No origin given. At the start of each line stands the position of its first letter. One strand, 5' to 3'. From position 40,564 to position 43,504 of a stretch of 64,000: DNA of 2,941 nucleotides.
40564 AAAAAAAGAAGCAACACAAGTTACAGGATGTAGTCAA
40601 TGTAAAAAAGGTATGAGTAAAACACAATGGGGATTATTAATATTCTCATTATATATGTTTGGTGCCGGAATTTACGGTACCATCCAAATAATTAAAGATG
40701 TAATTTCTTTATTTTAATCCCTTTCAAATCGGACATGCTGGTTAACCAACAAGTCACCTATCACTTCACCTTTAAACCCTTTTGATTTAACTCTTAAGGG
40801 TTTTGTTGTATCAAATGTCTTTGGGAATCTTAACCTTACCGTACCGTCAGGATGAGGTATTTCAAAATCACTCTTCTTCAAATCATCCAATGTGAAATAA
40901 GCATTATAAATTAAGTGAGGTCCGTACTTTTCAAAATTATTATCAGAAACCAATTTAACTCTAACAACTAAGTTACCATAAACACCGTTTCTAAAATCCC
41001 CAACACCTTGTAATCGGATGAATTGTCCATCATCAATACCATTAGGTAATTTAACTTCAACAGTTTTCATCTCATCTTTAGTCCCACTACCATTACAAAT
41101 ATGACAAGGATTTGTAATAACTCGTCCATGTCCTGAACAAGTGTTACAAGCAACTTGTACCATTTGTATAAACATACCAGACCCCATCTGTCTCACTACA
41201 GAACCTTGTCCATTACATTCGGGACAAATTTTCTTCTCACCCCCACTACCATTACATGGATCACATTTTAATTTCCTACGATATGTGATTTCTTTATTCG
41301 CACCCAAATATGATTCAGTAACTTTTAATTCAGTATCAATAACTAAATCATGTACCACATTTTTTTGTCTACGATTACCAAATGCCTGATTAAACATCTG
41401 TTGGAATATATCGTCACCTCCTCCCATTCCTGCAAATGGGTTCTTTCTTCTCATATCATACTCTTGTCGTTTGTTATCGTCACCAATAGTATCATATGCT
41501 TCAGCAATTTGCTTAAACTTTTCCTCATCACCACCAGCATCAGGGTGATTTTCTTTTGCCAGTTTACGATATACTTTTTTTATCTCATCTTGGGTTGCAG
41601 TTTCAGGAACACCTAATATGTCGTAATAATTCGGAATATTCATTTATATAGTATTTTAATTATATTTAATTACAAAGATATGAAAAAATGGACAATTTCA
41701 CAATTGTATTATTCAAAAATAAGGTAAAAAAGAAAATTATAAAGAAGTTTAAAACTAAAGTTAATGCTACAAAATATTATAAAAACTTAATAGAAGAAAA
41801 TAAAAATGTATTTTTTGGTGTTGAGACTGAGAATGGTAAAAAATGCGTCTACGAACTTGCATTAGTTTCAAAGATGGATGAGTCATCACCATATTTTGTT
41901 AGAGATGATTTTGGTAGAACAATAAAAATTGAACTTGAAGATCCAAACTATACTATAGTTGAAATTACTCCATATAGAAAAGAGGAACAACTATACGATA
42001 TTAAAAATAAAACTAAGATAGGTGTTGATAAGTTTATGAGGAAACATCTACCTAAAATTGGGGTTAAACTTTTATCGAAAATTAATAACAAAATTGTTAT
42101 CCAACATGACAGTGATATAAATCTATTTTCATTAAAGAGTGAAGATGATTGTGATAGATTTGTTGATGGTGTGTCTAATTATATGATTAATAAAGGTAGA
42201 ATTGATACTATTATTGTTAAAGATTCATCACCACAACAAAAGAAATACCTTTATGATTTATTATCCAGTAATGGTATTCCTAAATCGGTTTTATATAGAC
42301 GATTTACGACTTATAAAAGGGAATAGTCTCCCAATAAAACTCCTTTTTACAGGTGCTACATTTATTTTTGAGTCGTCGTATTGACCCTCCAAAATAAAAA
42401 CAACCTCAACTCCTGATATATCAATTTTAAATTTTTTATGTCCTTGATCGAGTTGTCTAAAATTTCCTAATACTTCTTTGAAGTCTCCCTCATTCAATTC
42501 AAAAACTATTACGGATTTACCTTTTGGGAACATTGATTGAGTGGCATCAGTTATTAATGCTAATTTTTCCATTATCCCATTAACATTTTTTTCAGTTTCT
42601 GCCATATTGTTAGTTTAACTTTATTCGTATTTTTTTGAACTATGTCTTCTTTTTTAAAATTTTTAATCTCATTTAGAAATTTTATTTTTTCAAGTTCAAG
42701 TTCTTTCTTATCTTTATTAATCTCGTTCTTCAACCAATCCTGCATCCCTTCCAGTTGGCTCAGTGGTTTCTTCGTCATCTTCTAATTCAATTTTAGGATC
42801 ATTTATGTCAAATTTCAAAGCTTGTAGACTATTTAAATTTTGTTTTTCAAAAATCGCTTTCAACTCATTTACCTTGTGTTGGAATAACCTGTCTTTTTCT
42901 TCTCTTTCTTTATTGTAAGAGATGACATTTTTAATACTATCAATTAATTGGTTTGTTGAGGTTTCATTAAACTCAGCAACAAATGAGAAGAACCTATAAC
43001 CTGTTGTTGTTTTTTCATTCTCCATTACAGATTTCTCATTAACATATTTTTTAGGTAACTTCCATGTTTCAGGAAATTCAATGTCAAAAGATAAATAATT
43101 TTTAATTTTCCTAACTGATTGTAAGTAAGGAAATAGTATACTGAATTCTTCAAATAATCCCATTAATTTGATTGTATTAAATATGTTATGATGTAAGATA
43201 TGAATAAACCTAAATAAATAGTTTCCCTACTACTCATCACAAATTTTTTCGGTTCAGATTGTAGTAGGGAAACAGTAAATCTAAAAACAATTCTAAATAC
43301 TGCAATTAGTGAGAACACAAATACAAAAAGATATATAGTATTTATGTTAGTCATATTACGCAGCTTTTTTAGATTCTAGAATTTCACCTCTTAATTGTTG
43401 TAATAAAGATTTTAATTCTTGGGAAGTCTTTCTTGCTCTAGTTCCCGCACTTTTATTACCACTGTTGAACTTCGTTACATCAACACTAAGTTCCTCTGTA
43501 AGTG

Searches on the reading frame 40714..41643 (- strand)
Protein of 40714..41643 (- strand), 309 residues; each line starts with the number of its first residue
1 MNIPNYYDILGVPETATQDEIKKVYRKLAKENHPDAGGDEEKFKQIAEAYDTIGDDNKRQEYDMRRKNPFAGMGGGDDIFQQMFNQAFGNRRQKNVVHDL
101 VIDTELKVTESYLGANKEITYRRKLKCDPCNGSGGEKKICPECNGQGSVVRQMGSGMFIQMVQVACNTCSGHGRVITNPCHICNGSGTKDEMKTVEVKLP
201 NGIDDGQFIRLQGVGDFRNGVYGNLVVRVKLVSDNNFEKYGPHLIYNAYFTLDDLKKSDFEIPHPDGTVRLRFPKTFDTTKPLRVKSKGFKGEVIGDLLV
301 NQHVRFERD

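Call 9: search_protein_families(library=pfam, proteins=[window:40714-41643:-], max_evalue=0.01)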
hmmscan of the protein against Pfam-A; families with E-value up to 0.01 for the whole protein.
window:40714-41643:- (309 aa): 5 families
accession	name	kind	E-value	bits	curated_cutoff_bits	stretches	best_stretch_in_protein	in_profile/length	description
PF00226.36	DnaJ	-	4e-22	78.5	27.8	1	5-63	1-63/63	DnaJ domain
PF01556.23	DnaJ_C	-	2.3e-19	70.3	26.6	1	101-306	2-151/152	DnaJ C terminal domain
PF00684.25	DnaJ_CXXCXGXG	-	1.4e-12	48.1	32.7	1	127-187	1-65/65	DnaJ central domain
PF25433.1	DUF7895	-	0.0029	18.4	27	1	126-154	4-28/75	Domain of unknown function (DUF7895)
PF15777.11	Anti-TRAP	-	0.0078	16.6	32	0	126-156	12-49/59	Tryptophan RNA-binding attenuator protein inhibitory protein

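Call 70: search_protein_families(library=phrogs, proteins=[window:40714-41643:-], max_evalue=0.01)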
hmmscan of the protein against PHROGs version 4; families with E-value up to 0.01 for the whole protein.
window:40714-41643:- (309 aa): 15 families
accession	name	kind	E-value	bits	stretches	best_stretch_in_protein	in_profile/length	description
phrog_14336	-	unknown function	6.4e-66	224.1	1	1-304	1-328/363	-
phrog_13942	-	unknown function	1.9e-11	44.8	1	8-62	19-75/336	-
phrog_2778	-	unknown function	1.9e-09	38.7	1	5-64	36-97/239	-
phrog_9210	-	unknown function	6.5e-09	36.7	1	7-55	152-201/204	-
phrog_15863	-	unknown function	3.3e-08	34.2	1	15-84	153-223/312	-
phrog_3931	-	unknown function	6.9e-07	30.3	1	121-148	26-55/59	-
phrog_31004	-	unknown function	7.2e-06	27.4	1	7-54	4-55/156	-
phrog_14965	-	unknown function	1.2e-05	26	0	165-191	104-130/200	-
phrog_7739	-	unknown function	3.1e-05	23.5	1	7-59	12-64/565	-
phrog_127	-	transcription regulation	5.3e-05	24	1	117-174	141-197/253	anti-termination protein Q-like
phrog_11153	-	unknown function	9.8e-05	23.1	1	3-64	4-68/337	-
phrog_6060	-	transcription regulation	0.00017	22.5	1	136-173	12-47/61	anti-termination protein Q-like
phrog_12902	-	unknown function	0.00094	20.5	0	179-195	25-41/61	-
phrog_37414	-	unknown function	0.00098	19.9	0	162-190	82-110/204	-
phrog_36649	-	unknown function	0.0099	15.8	0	120-194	340-420/466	-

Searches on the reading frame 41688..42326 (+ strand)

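Call 9: search_protein_families(library=pfam, proteins=[window:41688-42326:+], max_evalue=0.01)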
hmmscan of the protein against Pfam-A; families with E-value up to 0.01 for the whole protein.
window:41688-42326:+ (212 aa): 1 family
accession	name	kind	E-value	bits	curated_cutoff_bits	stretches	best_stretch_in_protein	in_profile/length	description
PF08458.16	PH_2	-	0.0047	17.7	22.2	0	12-51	41-80/106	Plant pleckstrin homology-like region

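Call 70: search_protein_families(library=phrogs, proteins=[window:41688-42326:+], max_evalue=0.01)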
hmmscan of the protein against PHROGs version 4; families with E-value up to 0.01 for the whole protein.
window:41688-42326:+ (212 aa): 0 families

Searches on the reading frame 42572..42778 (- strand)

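Call 9: search_protein_families(library=pfam, proteins=[window:42572-42778:-], max_evalue=0.01)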
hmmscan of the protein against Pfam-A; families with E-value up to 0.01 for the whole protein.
window:42572-42778:- (68 aa): 1 family
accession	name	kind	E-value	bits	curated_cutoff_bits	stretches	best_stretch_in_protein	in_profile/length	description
PF24026.1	DUF7337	-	0.002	18.6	30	1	1-43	1-45/61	Family of unknown function (DUF7337)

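Call 70: search_protein_families(library=phrogs, proteins=[window:42572-42778:-], max_evalue=0.01)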
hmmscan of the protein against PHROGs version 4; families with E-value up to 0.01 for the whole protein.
window:42572-42778:- (68 aa): 1 family
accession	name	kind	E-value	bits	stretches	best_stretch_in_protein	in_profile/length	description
phrog_5473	-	unknown function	0.0038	18.5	1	1-42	1-42/61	-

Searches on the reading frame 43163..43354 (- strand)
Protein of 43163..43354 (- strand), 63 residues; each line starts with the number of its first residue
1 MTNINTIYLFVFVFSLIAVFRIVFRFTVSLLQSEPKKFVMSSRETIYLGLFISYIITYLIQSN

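Call 9: search_protein_families(library=pfam, proteins=[window:43163-43354:-], max_evalue=0.01)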
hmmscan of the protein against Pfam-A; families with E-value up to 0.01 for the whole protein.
window:43163-43354:- (63 aa): 0 families

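Call 70: search_protein_families(library=phrogs, proteins=[window:43163-43354:-], max_evalue=0.01)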
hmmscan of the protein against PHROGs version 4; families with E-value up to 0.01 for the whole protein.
window:43163-43354:- (63 aa): 0 families

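Call 72: search_protein_families(library=padloc, proteins=[window:43163-43354:-], max_evalue=0.1)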
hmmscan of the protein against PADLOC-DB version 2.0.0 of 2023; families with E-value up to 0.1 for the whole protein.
window:43163-43354:- (63 aa): 0 families
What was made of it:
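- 43163..43354 (-): Downstream 63-aa gene with two hydrophobic segments. Its ATG lies 1 nt after the Hc1 stop codon, so it is probably co-transcribed. It is part of the conserved block. No Pfam, PHROG or PADLOC hit (calls 9, 70, 72).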
